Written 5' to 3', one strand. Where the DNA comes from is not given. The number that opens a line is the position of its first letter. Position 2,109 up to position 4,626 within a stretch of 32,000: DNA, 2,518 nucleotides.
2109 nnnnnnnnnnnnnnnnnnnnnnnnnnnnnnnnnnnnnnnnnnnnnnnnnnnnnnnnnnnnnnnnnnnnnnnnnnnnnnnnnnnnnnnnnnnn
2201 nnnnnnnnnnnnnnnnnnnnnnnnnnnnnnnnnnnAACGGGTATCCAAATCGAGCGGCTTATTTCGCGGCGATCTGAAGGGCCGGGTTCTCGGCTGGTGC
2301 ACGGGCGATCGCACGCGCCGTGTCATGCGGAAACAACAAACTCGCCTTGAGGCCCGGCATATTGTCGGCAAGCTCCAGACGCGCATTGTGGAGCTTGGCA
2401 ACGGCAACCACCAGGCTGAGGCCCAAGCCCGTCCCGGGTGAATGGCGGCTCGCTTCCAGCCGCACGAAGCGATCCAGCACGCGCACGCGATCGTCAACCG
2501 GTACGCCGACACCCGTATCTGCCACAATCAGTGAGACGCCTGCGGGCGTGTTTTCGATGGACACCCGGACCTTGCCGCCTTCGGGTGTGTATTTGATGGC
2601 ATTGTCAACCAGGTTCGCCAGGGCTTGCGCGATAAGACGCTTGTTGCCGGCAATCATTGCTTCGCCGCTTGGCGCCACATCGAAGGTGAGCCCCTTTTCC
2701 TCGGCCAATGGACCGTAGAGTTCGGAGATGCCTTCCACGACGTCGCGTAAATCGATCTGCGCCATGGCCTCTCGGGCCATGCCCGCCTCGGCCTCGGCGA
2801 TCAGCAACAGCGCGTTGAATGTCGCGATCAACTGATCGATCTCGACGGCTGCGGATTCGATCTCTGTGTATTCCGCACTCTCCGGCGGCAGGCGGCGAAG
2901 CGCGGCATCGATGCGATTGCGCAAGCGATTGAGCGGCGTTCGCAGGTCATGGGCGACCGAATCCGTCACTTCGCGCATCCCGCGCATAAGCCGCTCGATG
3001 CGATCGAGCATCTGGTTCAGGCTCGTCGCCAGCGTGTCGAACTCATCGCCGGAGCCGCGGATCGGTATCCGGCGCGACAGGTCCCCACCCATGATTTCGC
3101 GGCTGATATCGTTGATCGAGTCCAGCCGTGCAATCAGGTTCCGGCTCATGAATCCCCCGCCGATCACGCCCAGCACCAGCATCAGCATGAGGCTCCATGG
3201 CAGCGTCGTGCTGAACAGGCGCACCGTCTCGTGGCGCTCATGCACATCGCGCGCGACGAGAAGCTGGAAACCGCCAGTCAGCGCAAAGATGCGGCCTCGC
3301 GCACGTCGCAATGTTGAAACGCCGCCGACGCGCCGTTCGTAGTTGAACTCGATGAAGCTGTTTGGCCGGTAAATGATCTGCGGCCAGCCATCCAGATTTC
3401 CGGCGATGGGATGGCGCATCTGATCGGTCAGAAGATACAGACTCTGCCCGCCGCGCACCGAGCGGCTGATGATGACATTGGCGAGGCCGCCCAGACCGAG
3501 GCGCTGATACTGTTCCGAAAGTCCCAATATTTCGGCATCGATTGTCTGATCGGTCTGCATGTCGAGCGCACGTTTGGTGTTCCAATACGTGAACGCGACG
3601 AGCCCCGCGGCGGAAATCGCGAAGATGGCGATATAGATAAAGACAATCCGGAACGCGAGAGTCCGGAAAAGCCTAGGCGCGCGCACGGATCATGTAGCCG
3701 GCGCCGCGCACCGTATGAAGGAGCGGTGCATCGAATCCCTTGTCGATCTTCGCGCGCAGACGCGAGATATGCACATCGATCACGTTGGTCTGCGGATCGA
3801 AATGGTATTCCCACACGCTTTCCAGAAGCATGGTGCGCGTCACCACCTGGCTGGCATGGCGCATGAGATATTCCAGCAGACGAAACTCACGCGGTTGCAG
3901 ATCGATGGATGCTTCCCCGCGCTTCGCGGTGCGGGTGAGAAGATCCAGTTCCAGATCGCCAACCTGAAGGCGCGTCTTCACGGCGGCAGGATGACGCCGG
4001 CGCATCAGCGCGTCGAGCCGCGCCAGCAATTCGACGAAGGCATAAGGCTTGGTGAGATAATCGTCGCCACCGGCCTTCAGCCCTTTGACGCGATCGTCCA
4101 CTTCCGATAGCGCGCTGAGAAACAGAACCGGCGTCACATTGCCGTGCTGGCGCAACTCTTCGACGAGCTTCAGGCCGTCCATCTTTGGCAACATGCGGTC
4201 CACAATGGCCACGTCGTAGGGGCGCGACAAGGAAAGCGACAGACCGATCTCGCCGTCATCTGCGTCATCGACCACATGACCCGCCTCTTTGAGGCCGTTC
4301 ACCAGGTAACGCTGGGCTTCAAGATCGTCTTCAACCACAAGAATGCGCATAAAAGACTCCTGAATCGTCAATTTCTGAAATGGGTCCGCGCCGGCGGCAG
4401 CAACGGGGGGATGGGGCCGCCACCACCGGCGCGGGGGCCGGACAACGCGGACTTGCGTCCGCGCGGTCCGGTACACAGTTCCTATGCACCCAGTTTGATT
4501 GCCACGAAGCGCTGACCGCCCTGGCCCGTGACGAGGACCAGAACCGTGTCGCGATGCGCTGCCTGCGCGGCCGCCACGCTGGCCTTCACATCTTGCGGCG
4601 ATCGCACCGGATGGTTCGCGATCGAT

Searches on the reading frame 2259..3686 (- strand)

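Call 79: search_protein_families(library=pfam, proteins=[window:2259-3686:-], max_evalue=0.00001)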
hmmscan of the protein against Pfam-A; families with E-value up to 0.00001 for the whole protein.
window:2259-3686:- (475 aa): 3 families
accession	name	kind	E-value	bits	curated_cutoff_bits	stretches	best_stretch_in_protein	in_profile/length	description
PF02518.31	HATPase_c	-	2e-21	76.9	26.4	1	348-447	2-102/111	Histidine kinase-, DNA gyrase B-, and HSP90-like ATPase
PF00672.30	HAMP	-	1.1e-13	51.7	25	1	179-231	1-52/53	HAMP domain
PF00512.31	HisKA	-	1.2e-07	32.1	26.9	1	238-302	3-66/66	His Kinase A (phospho-acceptor) domain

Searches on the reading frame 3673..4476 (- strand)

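Call 79: search_protein_families(library=pfam, proteins=[window:3673-4476:-], max_evalue=0.00001)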
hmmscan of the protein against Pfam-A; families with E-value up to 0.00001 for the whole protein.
window:3673-4476:- (267 aa): 2 families
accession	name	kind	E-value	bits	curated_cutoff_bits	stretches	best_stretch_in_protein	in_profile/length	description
PF00486.34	Trans_reg_C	-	4.5e-28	97.6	26.2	1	190-262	3-76/77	Transcriptional regulatory protein, C terminal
PF00072.30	Response_reg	-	1.9e-25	89.7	30.2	1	45-154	1-110/111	Response regulator receiver domain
